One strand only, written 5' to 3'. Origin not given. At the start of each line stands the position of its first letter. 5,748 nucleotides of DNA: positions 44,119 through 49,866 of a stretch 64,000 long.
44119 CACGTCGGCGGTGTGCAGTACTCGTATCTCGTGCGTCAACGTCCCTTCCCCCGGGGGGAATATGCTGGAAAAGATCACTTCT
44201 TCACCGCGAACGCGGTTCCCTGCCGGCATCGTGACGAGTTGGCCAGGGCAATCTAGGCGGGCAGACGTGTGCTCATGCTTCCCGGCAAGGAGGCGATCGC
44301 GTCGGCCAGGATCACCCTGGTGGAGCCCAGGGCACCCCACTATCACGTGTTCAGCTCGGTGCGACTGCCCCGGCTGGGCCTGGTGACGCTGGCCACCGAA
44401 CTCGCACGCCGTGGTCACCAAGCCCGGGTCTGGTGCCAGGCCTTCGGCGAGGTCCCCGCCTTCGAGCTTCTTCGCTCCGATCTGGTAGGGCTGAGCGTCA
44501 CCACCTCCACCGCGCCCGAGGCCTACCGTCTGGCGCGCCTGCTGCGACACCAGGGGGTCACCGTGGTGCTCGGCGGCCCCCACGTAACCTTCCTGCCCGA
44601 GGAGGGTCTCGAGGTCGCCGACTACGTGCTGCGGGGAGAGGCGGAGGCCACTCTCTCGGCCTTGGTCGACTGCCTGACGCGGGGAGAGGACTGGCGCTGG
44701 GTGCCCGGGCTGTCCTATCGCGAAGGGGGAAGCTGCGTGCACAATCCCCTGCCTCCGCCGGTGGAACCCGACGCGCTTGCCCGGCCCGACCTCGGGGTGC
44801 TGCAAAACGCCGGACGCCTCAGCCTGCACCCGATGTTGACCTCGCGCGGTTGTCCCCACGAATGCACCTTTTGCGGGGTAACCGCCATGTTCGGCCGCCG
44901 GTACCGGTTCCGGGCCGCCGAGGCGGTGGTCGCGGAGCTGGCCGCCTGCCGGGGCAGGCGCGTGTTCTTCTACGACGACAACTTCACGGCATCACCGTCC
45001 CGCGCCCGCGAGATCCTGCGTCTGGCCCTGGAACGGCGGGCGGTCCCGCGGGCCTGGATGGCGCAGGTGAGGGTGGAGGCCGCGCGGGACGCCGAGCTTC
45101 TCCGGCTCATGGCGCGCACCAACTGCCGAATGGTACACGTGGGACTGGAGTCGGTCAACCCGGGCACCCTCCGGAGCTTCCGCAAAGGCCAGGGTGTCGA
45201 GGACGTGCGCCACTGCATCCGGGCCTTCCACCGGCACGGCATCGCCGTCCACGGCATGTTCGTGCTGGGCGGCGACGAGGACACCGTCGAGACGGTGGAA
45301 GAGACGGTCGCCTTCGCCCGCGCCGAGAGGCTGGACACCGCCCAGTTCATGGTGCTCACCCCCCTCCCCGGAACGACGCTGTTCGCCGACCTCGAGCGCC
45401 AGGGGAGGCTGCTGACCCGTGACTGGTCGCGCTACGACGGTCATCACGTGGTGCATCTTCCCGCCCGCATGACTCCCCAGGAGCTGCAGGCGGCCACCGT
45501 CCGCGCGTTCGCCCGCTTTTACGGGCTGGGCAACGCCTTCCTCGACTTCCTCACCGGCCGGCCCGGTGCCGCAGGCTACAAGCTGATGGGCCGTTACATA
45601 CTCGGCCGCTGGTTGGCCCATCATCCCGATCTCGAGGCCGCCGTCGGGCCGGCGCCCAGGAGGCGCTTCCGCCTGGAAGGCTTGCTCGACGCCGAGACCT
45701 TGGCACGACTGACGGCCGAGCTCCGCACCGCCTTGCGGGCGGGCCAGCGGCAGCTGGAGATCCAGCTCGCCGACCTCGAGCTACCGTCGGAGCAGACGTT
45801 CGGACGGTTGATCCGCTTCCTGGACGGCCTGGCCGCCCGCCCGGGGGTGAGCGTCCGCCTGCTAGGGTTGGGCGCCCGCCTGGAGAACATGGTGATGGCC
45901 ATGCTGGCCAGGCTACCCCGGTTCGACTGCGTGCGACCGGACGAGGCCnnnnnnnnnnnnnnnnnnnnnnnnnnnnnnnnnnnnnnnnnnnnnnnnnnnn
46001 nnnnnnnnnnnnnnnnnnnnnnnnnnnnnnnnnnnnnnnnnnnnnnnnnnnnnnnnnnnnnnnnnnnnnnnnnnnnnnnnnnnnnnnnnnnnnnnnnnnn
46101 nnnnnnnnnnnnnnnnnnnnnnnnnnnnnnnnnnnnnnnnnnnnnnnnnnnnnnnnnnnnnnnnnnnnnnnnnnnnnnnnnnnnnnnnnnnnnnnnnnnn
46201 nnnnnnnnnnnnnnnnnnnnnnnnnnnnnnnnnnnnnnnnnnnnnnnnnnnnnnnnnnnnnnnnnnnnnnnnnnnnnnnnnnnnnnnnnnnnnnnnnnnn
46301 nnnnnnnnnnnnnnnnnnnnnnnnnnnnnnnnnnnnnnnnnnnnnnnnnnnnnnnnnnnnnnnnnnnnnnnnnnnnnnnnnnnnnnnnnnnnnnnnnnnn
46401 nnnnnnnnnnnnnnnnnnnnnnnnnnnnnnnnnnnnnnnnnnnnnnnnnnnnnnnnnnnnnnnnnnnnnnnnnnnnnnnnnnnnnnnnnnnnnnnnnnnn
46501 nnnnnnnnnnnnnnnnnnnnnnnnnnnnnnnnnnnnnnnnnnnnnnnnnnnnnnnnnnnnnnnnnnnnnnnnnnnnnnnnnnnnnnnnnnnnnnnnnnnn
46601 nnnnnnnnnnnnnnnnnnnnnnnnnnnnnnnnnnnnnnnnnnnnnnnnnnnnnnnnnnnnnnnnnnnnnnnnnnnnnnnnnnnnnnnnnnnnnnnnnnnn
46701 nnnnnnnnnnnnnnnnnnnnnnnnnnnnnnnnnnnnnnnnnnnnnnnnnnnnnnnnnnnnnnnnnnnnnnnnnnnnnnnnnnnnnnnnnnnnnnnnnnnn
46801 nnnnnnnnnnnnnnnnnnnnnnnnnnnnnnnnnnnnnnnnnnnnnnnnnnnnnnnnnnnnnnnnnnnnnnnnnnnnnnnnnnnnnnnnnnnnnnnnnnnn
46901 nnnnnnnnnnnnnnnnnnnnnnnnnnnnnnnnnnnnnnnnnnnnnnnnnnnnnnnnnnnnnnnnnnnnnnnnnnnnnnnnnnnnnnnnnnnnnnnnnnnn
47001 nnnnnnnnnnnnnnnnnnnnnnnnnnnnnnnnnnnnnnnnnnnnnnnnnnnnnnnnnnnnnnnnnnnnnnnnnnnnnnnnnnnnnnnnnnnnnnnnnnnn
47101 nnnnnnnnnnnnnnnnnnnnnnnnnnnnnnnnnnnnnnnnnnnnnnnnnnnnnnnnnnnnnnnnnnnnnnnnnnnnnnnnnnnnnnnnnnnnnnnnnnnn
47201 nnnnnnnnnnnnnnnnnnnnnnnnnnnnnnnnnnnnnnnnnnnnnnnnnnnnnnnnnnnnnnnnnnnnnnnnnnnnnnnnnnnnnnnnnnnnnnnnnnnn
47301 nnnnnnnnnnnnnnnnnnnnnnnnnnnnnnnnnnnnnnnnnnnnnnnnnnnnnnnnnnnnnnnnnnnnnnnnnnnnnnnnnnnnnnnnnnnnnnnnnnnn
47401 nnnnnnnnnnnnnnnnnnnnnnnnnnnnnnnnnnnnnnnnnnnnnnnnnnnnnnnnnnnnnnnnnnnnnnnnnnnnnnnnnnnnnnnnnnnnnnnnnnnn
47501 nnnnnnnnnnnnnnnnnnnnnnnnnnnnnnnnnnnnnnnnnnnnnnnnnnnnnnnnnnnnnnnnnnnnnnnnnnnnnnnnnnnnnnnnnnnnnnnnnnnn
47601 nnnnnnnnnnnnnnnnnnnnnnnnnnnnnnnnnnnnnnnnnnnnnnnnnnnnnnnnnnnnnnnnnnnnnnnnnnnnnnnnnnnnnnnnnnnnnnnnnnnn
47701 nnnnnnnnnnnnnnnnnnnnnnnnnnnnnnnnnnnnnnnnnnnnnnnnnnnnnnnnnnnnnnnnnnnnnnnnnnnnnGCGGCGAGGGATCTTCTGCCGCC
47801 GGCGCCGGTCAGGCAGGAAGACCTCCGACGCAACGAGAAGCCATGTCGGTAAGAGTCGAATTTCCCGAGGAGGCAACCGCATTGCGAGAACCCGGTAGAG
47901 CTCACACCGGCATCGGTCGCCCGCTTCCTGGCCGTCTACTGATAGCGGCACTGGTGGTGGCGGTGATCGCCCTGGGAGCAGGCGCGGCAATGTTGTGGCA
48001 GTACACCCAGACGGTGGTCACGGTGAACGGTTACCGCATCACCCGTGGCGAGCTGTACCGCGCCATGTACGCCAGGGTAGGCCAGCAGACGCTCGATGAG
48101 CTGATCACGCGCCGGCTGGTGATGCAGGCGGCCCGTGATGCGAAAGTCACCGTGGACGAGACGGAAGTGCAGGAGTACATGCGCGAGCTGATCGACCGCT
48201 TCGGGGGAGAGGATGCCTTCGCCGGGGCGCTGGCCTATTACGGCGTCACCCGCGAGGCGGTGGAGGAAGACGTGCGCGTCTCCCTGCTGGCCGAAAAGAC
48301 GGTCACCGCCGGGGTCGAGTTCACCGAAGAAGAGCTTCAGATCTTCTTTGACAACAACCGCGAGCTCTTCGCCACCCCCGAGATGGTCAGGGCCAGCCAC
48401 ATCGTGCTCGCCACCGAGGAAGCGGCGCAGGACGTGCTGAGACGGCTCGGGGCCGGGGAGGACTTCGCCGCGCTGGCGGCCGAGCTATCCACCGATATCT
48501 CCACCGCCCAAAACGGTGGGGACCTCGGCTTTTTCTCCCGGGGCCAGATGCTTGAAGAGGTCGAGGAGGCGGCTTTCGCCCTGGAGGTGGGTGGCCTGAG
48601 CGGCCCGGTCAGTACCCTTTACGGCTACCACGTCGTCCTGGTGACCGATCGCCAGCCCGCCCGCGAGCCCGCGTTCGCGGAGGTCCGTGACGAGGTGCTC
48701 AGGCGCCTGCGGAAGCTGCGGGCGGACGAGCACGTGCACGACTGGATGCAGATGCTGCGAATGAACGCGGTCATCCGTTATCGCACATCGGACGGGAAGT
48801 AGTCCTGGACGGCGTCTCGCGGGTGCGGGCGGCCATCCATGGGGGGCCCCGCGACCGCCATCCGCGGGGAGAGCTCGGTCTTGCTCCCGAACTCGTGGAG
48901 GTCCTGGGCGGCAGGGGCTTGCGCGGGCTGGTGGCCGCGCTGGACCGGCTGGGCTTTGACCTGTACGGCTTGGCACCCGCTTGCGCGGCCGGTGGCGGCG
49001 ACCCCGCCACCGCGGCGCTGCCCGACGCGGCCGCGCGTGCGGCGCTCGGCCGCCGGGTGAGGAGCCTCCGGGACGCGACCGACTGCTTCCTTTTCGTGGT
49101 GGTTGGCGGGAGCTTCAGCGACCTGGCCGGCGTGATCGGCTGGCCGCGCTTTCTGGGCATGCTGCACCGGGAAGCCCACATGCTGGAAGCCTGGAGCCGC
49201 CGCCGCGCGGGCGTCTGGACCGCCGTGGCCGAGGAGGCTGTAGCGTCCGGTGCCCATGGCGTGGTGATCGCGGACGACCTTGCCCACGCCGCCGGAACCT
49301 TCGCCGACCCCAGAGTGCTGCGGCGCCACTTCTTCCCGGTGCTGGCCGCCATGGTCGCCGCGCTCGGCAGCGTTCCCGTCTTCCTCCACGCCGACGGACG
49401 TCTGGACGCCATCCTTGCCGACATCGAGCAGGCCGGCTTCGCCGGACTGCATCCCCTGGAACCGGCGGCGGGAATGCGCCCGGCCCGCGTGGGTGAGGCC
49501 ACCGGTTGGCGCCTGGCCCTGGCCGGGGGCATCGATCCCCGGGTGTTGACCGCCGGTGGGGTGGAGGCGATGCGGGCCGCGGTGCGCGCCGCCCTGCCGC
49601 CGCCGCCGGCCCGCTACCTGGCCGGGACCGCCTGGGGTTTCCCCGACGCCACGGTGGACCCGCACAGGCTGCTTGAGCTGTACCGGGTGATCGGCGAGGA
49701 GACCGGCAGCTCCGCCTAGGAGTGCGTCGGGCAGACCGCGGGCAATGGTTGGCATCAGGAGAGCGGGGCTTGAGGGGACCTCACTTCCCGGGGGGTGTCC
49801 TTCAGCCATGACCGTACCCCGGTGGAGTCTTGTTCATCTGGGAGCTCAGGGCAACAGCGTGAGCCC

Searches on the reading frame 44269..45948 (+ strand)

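Call 70: search_protein_families(library=pfam, proteins=[window:44269-45948:+], max_evalue=0.000001)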
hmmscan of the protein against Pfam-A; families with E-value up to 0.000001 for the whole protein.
window:44269-45948:+ (560 aa): 2 families
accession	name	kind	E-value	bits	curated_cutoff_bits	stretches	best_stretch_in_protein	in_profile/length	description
PF04055.27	Radical_SAM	-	3.8e-22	79.7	29.5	1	190-350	2-166/166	Radical SAM superfamily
PF02310.24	B12-binding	-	2.3e-14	53.7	32.1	1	66-133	48-121/121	B12 binding domain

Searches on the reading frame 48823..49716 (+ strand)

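Call 70: search_protein_families(library=pfam, proteins=[window:48823-49716:+], max_evalue=0.000001)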
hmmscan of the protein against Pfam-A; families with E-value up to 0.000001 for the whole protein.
window:48823-49716:+ (298 aa): 1 family
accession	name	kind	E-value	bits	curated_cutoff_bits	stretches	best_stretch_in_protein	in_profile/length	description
PF01208.23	URO-D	-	2.4e-14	53.6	23.9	1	79-274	126-328/346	Uroporphyrinogen decarboxylase (URO-D)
